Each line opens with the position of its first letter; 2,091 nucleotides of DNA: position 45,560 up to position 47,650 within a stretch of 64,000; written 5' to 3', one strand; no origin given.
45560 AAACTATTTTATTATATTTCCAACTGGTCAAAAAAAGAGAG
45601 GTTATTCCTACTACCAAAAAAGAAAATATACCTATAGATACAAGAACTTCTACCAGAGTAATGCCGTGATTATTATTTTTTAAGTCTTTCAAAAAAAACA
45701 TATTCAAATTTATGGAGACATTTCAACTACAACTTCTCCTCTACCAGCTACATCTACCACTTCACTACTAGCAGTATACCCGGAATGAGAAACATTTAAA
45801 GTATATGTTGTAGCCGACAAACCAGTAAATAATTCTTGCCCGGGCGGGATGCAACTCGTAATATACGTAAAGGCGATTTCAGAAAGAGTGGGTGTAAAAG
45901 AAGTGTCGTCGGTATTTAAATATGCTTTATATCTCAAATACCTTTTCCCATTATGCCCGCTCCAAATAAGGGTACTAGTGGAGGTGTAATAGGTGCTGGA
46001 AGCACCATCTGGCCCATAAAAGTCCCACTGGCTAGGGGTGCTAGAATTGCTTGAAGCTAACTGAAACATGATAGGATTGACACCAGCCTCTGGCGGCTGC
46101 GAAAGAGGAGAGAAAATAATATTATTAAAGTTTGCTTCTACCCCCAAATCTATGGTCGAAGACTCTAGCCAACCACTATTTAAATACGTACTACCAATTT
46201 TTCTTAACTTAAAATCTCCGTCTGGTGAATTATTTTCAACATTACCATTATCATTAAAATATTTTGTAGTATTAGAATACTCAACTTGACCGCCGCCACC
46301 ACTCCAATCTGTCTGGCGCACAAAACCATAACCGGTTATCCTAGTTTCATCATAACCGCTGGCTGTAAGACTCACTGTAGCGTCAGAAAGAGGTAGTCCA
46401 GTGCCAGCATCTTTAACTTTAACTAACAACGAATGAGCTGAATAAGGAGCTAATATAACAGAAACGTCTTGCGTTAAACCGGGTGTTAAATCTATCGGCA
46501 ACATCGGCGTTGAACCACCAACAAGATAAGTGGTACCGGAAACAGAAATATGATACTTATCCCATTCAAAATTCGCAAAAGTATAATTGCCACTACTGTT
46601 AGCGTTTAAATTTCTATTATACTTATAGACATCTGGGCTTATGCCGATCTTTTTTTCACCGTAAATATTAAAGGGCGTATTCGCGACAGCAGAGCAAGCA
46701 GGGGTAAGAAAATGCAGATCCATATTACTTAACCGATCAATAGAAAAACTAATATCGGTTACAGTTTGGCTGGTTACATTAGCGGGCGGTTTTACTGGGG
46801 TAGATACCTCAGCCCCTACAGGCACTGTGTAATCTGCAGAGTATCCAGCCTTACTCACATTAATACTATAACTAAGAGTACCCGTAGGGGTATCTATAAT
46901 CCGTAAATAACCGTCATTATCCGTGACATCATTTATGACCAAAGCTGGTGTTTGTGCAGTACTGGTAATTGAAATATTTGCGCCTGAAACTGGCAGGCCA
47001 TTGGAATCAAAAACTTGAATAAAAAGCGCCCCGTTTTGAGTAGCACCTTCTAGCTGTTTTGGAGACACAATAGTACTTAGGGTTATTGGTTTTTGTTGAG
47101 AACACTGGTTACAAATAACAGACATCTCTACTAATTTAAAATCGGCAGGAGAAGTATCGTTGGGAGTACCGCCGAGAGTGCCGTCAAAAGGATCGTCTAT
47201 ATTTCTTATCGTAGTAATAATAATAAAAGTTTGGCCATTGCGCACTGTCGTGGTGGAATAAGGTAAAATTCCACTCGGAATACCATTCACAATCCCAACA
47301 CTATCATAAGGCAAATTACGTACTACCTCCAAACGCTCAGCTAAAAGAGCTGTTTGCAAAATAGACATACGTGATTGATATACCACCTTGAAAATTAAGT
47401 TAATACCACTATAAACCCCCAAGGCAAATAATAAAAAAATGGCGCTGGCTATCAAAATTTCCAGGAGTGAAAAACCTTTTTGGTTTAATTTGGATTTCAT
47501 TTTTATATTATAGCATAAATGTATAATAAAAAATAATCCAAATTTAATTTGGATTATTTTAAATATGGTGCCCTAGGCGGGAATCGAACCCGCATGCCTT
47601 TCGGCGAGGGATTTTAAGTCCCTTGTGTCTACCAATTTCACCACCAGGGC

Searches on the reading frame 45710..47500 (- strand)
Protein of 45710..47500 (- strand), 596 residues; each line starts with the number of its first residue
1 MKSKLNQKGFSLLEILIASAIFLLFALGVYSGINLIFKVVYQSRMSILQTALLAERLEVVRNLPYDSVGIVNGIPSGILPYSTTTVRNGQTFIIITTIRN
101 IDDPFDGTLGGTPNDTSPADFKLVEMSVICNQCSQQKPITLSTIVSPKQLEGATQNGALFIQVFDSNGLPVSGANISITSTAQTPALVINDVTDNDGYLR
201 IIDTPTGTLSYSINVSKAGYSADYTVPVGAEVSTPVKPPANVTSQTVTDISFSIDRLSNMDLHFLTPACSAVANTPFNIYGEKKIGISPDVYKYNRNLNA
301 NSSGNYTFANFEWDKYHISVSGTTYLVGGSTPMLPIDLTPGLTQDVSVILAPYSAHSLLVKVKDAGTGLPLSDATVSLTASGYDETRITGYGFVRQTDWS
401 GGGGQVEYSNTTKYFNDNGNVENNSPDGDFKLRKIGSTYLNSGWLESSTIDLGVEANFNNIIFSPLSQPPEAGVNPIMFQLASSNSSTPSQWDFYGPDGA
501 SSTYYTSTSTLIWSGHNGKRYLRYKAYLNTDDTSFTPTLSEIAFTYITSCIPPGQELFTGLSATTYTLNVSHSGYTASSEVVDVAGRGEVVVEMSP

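Call 72: search_protein_families(library=pfam, proteins=[window:45710-47500:-], max_evalue=0.00001)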
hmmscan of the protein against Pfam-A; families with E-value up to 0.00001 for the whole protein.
window:45710-47500:- (596 aa): 3 families
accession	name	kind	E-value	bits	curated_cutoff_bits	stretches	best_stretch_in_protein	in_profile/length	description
PF13620.12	CarboxypepD_reg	-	1.2e-13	51.6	32.3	1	162-231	5-72/82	Carboxypeptidase regulatory-like domain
PF13715.12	CarbopepD_reg_2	-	1.9e-10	41.1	32.2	0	162-223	4-58/88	CarboxypepD_reg-like domain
PF07963.17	N_methyl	-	6.8e-07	29.1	21.2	1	6-30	3-27/27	Prokaryotic N-terminal methylation motif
